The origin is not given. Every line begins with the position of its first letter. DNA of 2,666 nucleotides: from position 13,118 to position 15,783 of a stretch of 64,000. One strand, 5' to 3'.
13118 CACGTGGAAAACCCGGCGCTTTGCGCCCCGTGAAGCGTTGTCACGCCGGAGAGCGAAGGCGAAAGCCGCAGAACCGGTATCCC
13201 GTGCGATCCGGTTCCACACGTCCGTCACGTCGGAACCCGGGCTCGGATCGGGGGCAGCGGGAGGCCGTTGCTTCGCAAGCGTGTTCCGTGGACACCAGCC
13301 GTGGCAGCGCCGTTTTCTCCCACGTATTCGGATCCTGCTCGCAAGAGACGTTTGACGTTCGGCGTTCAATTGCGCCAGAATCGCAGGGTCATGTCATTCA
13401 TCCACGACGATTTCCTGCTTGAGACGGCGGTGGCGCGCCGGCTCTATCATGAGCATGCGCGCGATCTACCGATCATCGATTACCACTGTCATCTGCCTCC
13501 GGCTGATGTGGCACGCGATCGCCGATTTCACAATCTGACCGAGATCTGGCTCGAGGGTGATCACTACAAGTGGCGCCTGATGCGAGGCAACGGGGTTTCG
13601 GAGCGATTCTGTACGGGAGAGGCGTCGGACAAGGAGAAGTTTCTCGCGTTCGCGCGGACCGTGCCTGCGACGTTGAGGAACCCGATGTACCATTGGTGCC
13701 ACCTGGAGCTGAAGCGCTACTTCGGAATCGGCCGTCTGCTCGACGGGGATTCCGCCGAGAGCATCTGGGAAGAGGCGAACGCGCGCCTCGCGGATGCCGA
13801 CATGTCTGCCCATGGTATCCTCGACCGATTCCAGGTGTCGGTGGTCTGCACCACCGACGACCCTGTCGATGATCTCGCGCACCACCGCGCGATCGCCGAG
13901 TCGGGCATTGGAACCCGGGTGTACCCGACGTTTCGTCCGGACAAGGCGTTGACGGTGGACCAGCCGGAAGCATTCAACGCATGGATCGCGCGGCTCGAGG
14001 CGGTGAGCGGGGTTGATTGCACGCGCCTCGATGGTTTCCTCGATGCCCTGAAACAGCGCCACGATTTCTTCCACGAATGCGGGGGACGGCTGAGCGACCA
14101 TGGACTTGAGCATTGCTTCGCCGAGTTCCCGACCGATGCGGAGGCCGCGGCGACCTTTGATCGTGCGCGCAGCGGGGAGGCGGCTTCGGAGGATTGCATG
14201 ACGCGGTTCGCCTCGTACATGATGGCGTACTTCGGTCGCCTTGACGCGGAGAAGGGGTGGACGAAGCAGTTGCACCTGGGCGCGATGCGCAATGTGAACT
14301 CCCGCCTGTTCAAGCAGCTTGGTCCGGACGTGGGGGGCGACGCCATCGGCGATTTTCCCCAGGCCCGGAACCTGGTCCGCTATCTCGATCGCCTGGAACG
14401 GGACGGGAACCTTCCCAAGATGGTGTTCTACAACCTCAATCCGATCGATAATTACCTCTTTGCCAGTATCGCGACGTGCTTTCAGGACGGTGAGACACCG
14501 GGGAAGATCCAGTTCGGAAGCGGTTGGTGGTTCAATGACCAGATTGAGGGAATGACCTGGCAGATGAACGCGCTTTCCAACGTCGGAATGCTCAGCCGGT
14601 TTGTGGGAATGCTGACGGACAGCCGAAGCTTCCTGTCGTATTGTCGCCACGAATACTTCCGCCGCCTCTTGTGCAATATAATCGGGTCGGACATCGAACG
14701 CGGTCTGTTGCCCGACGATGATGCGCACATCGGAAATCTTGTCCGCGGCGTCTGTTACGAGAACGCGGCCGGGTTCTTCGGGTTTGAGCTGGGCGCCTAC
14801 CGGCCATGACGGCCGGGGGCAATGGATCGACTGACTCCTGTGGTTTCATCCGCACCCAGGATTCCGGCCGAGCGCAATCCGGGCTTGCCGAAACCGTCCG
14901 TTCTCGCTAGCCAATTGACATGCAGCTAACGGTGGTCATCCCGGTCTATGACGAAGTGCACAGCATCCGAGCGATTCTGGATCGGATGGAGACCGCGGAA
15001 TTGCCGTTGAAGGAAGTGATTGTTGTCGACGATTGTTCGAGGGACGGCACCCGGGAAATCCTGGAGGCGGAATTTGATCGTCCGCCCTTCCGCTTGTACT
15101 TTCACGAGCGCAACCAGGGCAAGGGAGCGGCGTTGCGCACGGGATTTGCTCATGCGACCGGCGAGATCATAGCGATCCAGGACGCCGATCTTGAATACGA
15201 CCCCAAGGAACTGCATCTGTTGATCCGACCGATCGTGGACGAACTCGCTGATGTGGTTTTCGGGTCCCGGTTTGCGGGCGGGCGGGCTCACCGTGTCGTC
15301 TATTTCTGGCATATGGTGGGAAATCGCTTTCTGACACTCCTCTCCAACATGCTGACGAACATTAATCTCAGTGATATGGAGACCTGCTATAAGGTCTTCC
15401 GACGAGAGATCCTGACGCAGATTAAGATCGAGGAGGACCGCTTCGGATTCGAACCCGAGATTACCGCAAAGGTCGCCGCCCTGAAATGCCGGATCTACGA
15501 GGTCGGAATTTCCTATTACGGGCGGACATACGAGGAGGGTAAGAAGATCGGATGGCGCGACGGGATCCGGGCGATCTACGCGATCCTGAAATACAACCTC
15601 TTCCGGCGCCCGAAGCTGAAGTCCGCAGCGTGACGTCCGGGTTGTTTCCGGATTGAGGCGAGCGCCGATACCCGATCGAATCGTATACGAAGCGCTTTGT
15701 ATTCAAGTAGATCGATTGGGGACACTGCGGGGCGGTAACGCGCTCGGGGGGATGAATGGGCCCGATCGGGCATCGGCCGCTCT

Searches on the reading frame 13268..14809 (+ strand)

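Call 50: search_protein_families(library=pfam, proteins=[window:13268-14809:+], max_evalue=0.00001)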
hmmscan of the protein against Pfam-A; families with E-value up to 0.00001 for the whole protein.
window:13268-14809:+ (513 aa): 1 family
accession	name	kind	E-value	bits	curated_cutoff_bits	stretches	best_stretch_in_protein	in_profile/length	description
PF02614.20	UxaC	-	6.1e-198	658.8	25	1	43-504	3-464/464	Glucuronate isomerase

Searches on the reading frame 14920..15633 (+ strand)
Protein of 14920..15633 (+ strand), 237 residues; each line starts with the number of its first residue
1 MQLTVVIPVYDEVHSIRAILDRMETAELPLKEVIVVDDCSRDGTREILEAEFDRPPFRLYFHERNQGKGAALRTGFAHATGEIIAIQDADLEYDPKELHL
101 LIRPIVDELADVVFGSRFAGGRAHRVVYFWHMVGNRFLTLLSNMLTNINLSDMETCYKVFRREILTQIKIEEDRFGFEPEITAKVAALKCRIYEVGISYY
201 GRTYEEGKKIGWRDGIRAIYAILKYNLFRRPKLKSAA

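Call 51: search_protein_families(library=pfam, proteins=[window:14920-15633:+], max_evalue=0.00001)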
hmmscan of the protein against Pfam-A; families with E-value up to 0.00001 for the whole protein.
window:14920-15633:+ (237 aa): 1 family
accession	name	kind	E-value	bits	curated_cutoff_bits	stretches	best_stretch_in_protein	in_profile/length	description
PF00535.33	Glycos_transf_2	-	1e-34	120.4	23.3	1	4-166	1-165/168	Glycosyl transferase family 2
